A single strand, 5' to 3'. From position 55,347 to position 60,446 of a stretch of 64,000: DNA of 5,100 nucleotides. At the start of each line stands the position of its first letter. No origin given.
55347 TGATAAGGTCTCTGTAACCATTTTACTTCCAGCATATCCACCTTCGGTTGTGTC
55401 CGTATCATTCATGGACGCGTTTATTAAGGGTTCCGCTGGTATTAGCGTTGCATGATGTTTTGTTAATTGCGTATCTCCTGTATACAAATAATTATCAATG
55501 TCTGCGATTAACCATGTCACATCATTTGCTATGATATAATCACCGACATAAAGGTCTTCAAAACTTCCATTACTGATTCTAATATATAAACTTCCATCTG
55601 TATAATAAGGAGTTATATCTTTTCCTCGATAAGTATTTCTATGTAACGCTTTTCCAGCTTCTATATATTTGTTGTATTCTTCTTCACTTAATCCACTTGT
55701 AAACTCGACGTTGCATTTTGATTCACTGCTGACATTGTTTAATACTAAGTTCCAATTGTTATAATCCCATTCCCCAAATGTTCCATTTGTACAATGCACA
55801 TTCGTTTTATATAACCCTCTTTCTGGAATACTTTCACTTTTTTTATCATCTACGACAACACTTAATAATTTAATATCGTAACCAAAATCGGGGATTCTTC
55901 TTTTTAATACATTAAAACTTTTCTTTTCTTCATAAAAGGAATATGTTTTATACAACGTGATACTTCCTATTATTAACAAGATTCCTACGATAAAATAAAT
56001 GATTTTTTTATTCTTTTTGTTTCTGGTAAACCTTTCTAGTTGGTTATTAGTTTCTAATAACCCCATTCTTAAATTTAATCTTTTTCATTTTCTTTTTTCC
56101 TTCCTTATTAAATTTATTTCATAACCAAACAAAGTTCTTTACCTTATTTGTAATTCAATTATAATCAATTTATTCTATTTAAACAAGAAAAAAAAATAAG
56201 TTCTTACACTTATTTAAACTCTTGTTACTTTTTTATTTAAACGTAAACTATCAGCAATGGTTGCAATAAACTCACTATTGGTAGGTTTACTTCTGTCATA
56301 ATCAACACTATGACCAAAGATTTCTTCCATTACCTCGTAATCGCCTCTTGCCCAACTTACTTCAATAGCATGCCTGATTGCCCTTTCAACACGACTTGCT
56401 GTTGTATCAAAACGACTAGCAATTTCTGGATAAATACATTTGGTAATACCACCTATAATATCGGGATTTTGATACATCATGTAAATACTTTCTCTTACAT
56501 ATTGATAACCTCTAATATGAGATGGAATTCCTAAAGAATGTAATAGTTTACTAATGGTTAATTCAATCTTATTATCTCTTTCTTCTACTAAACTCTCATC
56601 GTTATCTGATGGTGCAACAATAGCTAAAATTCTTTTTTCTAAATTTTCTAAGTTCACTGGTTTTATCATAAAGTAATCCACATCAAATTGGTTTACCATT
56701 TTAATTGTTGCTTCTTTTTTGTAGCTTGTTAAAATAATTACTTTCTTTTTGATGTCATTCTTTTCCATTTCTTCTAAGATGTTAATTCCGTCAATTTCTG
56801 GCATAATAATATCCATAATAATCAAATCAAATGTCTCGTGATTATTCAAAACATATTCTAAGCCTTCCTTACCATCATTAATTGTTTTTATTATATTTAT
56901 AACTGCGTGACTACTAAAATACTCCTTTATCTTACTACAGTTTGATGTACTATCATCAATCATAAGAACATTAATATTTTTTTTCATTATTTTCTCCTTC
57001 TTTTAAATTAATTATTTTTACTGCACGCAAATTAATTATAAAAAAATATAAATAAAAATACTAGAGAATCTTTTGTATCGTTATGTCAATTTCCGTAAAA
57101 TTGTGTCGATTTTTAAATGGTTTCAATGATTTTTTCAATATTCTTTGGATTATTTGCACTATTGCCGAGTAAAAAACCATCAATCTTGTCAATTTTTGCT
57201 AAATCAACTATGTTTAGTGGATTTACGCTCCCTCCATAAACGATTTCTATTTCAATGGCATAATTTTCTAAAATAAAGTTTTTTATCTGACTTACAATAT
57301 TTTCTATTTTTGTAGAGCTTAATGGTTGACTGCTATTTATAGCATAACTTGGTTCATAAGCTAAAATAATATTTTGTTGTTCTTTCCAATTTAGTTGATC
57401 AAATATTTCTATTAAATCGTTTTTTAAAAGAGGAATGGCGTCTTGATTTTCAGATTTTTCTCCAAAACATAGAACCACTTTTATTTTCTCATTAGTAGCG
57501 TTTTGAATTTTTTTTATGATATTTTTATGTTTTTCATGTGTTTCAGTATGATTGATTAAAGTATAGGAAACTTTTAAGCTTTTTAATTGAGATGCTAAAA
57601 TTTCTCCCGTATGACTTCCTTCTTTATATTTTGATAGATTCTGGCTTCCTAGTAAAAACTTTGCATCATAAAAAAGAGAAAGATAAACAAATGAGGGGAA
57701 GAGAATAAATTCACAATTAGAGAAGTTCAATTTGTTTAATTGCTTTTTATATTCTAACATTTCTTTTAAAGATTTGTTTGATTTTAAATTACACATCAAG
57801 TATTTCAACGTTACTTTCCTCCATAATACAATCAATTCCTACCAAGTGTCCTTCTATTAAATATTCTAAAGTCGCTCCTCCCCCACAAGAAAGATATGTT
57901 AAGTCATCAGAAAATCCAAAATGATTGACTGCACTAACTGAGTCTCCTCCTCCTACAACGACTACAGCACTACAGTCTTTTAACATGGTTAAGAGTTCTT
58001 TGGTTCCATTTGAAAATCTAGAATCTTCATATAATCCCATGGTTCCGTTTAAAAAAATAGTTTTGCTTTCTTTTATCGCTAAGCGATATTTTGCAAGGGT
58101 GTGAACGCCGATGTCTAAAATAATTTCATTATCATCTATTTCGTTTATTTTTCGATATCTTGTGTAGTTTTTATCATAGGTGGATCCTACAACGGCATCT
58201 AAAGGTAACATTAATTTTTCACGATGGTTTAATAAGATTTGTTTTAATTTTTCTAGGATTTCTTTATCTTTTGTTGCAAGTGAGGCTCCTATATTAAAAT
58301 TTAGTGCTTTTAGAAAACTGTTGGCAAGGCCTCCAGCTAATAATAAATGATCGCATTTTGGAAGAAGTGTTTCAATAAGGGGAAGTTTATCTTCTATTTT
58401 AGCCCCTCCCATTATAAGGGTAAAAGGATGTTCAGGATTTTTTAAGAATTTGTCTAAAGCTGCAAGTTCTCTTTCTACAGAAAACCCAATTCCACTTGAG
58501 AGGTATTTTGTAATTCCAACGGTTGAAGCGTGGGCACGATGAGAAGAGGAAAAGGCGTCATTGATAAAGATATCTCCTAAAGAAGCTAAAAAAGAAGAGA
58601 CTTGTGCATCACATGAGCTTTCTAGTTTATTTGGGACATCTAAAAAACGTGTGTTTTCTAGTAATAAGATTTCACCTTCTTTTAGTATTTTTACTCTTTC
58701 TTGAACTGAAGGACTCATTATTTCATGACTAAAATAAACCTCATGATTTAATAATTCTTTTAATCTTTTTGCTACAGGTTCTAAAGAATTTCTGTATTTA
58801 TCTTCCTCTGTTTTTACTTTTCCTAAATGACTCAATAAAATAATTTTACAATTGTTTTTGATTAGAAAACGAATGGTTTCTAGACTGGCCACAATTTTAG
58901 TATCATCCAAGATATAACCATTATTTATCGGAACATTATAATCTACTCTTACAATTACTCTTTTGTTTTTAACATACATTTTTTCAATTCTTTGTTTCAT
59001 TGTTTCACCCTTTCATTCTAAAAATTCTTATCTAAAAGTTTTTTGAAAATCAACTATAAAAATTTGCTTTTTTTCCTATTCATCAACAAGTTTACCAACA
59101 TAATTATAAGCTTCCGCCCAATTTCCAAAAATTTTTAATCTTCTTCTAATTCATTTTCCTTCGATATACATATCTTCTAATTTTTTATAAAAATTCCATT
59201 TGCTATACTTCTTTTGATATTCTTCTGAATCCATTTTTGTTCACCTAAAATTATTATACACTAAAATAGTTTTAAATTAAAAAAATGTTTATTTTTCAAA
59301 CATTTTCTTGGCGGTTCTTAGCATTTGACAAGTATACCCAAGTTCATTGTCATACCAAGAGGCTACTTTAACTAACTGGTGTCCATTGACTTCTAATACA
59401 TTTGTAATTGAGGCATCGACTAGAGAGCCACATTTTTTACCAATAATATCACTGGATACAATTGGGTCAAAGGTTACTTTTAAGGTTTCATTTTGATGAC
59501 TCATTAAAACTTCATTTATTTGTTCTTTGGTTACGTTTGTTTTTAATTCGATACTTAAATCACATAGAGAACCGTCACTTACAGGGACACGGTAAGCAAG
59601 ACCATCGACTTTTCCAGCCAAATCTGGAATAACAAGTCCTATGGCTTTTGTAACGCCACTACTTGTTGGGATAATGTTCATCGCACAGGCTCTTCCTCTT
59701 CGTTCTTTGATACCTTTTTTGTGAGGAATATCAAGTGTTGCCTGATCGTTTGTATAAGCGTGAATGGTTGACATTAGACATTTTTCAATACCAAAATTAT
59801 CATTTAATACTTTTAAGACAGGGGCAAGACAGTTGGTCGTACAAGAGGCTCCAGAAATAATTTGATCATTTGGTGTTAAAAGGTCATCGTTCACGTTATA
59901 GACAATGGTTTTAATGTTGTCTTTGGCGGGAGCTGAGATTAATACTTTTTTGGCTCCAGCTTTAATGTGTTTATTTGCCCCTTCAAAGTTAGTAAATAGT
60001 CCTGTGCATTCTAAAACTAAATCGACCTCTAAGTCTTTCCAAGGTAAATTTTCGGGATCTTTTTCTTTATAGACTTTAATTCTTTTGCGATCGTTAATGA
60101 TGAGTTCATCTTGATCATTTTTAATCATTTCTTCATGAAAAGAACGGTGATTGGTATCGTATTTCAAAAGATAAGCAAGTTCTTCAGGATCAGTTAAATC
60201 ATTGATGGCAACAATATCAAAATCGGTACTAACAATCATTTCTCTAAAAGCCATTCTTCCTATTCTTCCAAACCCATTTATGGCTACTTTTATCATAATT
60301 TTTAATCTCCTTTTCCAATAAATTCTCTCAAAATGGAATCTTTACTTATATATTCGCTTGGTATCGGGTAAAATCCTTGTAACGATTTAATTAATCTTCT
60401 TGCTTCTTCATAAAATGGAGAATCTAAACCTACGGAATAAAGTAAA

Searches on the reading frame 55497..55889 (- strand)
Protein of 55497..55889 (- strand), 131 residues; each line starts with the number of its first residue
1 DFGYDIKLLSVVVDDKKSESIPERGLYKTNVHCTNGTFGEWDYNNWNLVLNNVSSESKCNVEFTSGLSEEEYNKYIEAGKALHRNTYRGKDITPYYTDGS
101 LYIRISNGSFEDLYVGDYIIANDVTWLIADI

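Call 35: find_related_loci(query=window:55497-55889:-, collection=metagenome_contigs, flank=10000)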
Query window:55497-55889:- (131 aa) in metagenome_contigs; peptide patterns used: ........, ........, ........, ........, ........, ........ (x = any residue, [..] = any of these).
160 stretches matched a pattern; 3 encode a relative of the query (tblastn E <= 1e-3); 3 distinct loci.
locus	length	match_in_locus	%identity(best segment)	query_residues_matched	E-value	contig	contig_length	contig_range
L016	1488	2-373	69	8-131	3e-61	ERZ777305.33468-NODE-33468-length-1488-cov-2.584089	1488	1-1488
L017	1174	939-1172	72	1-78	1e-38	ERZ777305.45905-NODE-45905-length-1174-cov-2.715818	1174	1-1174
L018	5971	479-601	39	61-101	8e-6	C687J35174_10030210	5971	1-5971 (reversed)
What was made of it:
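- Tried and rejected: The metagenome_contigs scan gave 3 marginal loci (call 35).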

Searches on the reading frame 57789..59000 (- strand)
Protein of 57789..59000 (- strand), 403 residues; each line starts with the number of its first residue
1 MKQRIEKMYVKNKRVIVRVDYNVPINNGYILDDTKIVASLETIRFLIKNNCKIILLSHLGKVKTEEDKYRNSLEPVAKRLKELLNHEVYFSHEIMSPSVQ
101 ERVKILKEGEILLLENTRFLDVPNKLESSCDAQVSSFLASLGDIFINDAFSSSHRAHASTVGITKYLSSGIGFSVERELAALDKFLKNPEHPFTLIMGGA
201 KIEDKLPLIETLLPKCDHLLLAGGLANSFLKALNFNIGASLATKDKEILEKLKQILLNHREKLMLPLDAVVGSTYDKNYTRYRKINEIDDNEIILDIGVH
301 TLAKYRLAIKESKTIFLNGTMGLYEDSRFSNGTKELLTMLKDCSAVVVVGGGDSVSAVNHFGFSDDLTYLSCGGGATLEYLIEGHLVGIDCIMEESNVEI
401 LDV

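Call 15: search_protein_families(library=pfam, proteins=[window:57789-59000:-], max_evalue=0.001)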
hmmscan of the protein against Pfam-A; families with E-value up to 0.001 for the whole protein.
window:57789-59000:- (403 aa): 1 family
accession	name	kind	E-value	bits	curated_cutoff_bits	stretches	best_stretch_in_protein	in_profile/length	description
PF00162.24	PGK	-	8.5e-126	420.4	27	1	5-381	1-376/379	Phosphoglycerate kinase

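Call 36: list_cluster_members(proteins=[window:57789-59000:-, window:60302-61951:-, window:56214-56987:-, window:54134-54787:-])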
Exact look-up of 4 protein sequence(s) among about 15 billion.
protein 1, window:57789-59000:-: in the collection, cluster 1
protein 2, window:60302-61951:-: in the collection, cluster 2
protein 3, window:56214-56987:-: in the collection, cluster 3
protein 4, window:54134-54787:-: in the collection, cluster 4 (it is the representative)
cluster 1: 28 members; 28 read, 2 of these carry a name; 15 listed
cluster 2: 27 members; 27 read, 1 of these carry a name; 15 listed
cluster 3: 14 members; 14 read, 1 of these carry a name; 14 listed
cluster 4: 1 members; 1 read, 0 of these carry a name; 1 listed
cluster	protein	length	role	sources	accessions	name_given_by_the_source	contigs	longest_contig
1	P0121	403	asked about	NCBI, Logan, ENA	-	-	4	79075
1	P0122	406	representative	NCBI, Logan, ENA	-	-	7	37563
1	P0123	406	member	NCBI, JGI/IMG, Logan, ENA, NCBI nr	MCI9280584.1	MAG: phosphoglycerate kinase [Bacilli bacterium] | phosphoglycerate kinase [Bacilli bacterium]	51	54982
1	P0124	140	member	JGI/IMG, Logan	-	phosphoglycerate kinase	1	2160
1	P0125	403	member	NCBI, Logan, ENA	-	-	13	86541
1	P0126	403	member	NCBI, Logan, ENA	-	-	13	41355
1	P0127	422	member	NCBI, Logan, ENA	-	-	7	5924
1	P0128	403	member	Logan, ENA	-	-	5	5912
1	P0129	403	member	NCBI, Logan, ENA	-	-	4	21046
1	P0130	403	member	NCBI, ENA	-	-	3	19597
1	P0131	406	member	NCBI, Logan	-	-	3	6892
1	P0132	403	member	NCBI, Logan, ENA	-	-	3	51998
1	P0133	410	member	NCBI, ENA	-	-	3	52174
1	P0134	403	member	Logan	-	-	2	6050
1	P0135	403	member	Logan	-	-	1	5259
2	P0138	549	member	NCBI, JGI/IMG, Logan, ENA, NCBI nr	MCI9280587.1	MAG: TGS domain-containing protein [Bacilli bacterium] | TGS domain-containing protein [Bacilli bacterium]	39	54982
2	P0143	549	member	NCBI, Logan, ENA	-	-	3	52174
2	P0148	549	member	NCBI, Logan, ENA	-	-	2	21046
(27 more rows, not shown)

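Call 37: find_encoding_contigs(protein=P0125, flank=10000, max_places=10)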
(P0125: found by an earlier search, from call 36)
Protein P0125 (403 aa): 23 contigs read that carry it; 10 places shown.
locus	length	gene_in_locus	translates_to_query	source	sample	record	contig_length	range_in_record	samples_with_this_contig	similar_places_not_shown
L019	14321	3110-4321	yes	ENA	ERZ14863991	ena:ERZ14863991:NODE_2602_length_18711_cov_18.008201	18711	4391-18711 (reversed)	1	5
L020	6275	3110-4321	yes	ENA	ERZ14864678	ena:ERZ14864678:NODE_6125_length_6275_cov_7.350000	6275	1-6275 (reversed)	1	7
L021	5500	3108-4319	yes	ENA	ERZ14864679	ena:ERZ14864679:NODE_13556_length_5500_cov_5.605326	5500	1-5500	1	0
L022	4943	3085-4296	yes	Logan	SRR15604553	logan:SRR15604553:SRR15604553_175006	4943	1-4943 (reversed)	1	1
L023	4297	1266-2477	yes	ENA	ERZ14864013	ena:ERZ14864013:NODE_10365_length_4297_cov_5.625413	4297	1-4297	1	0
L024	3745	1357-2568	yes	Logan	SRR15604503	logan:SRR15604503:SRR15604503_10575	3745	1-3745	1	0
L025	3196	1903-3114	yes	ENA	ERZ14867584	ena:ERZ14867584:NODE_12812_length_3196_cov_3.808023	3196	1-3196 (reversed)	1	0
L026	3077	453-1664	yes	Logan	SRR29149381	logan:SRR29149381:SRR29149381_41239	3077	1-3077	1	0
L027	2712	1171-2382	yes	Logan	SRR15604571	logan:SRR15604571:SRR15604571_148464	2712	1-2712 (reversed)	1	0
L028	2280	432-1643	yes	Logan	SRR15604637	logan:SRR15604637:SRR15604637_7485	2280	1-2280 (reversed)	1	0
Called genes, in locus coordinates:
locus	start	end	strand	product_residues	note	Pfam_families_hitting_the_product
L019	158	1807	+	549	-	PF02824:TGS (weak), PF00485:PRK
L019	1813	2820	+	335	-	PF00044:Gp_dh_N, PF02800:Gp_dh_C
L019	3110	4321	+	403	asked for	PF00162:PGK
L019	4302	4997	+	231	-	PF00121:TIM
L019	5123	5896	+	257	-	PF00072:Response_reg, PF08769:Spo0A_C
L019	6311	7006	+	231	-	-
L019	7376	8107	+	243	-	-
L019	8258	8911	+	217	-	PF01464:SLT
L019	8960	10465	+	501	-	PF01676:Metalloenzyme, PF06415:iPGM_N, PF01663:Phosphodiest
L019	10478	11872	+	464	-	PF12733:Cadherin-like (weak)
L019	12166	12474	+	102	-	PF00338:Ribosomal_S10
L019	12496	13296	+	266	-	PF00297:Ribosomal_L3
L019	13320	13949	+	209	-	PF00573:Ribosomal_L4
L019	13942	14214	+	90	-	PF00276:Ribosomal_L23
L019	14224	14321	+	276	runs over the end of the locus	PF00181:Ribosomal_L2_N, PF03947:Ribosomal_L2_C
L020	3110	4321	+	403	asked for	PF00162:PGK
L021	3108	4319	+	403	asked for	PF00162:PGK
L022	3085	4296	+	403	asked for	PF00162:PGK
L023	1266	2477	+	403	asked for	PF00162:PGK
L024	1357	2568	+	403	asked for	PF00162:PGK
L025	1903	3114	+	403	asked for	PF00162:PGK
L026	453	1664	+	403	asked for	PF00162:PGK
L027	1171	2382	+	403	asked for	PF00162:PGK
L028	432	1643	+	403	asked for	PF00162:PGK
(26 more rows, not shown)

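Call 54: find_encoding_contigs(protein=P0138, flank=10000, max_places=6)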
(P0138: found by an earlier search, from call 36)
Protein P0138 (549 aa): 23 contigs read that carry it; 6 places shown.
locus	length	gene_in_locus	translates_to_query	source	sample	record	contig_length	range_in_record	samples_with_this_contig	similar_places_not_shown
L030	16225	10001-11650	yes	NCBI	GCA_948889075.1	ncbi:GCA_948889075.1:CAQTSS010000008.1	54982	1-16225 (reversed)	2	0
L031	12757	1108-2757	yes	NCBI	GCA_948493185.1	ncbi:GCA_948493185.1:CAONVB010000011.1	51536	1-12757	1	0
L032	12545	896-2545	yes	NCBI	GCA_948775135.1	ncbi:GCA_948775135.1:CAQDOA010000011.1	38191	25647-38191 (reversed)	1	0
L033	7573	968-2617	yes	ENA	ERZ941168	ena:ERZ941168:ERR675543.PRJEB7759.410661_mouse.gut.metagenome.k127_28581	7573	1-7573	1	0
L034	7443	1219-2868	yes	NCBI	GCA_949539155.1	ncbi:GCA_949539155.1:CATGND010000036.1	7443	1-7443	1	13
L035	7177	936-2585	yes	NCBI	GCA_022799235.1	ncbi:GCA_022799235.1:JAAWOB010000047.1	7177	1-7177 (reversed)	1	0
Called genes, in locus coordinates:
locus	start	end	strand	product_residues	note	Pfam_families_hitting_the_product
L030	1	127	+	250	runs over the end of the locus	PF02535:Zip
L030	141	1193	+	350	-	PF01734:Patatin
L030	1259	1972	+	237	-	PF20772:TACO1_YebC_N, PF01709:Transcrip_reg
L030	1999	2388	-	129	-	PF09671:Spore_GerQ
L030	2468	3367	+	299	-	PF02588:YitT_membrane, PF10035:DUF2179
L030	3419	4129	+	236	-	PF02463:SMC_N (faint), PF00005:ABC_tran, PF13401:AAA_22 (weak), PF13304:AAA_21 (weak)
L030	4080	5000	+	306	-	PF18075:FtsX_ECD, PF02687:FtsX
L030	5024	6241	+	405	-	PF28019:HmpF (faint), PF01551:Peptidase_M23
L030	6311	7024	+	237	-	-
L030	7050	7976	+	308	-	PF10298:WhiA_N, PF14527:LAGLIDADG_WhiA, PF02650:HTH_WhiA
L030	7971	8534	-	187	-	PF00574:CLP_protease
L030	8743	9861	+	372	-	-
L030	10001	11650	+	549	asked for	PF02824:TGS (weak), PF00485:PRK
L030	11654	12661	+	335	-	PF00044:Gp_dh_N, PF02800:Gp_dh_C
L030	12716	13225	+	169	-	-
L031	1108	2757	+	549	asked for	PF02824:TGS (weak), PF00485:PRK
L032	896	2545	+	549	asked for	PF02824:TGS (weak), PF00485:PRK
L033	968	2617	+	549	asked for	PF02824:TGS (weak), PF00485:PRK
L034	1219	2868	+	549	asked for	PF02824:TGS (weak), PF00485:PRK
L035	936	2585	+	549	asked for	PF02824:TGS (weak), PF00485:PRK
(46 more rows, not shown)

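Call 66: find_encoding_contigs(protein=P0143, flank=10000, max_places=5)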
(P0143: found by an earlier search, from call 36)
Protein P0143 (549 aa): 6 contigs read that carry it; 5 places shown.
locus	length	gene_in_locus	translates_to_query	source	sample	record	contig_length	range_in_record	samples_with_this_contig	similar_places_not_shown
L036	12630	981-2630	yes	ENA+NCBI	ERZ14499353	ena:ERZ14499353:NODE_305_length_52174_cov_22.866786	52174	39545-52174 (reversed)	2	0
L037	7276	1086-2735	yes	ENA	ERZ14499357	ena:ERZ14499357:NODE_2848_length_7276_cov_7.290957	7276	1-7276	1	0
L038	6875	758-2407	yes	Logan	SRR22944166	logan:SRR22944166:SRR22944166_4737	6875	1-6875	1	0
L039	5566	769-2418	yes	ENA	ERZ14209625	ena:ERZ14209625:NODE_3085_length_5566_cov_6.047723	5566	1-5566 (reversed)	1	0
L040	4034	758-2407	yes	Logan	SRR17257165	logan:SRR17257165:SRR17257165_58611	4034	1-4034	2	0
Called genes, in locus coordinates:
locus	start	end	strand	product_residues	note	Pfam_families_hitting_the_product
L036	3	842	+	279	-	?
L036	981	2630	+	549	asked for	PF02824:TGS (weak), PF00485:PRK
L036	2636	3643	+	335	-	PF00044:Gp_dh_N, PF02800:Gp_dh_C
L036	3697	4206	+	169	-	-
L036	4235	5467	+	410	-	PF00162:PGK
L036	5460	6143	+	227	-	PF00121:TIM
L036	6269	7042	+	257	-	PF00072:Response_reg, PF08769:Spo0A_C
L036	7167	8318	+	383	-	-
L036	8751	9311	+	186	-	-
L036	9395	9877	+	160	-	-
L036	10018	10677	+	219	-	PF01464:SLT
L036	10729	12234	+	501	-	PF01676:Metalloenzyme, PF06415:iPGM_N, PF01663:Phosphodiest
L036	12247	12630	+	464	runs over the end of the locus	PF12733:Cadherin-like (weak)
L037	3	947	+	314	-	?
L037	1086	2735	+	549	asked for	PF02824:TGS (weak), PF00485:PRK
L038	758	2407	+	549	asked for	PF02824:TGS (weak), PF00485:PRK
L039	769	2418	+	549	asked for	PF02824:TGS (weak), PF00485:PRK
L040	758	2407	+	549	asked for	PF02824:TGS (weak), PF00485:PRK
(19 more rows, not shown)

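Call 67: find_encoding_contigs(protein=P0148, flank=10000, max_places=5)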
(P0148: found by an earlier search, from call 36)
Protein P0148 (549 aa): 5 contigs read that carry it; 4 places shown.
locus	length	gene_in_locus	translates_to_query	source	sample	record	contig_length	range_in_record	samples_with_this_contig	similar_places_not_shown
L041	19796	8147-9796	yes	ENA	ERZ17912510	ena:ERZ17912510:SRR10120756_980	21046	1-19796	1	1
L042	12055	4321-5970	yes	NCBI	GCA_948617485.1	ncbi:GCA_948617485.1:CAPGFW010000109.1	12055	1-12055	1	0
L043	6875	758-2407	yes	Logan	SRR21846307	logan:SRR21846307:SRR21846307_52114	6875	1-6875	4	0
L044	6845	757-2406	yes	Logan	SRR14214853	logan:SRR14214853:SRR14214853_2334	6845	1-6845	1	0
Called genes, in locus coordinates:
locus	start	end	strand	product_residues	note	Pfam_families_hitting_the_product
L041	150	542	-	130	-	PF09671:Spore_GerQ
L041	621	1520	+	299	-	PF02588:YitT_membrane, PF10035:DUF2179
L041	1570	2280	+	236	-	PF02463:SMC_N (faint), PF00005:ABC_tran, PF13401:AAA_22 (weak), PF13304:AAA_21 (weak)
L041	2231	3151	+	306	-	PF18075:FtsX_ECD, PF02687:FtsX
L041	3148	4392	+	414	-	PF01551:Peptidase_M23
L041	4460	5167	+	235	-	-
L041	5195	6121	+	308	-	PF10298:WhiA_N, PF14527:LAGLIDADG_WhiA, PF02650:HTH_WhiA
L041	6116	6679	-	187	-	PF00574:CLP_protease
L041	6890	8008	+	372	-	-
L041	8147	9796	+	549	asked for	PF02824:TGS (weak), PF00485:PRK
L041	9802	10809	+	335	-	PF00044:Gp_dh_N, PF02800:Gp_dh_C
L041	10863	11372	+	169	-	-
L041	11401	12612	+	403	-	PF00162:PGK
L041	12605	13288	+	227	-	PF00121:TIM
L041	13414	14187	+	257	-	PF00072:Response_reg, PF08769:Spo0A_C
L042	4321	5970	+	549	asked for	PF02824:TGS (weak), PF00485:PRK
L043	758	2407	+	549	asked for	PF02824:TGS (weak), PF00485:PRK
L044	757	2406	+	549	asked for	PF02824:TGS (weak), PF00485:PRK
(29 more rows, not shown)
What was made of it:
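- Tried and rejected: Close strains were reached instead through cluster members of the flanking PGK, udk-like and Spo0A proteins (calls 36, 37, 54, 66, 67).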

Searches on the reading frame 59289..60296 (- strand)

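Call 15: search_protein_families(library=pfam, proteins=[window:59289-60296:-], max_evalue=0.001)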
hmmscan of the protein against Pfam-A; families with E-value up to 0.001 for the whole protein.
window:59289-60296:- (335 aa): 2 families
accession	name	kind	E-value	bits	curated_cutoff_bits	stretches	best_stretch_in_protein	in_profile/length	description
PF02800.25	Gp_dh_C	-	3.3e-50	170.2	24.4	1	157-315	1-158/158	Glyceraldehyde 3-phosphate dehydrogenase, C-terminal domain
PF00044.30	Gp_dh_N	-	5.3e-38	129.8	31.7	1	2-103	1-100/101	Glyceraldehyde 3-phosphate dehydrogenase, NAD binding domain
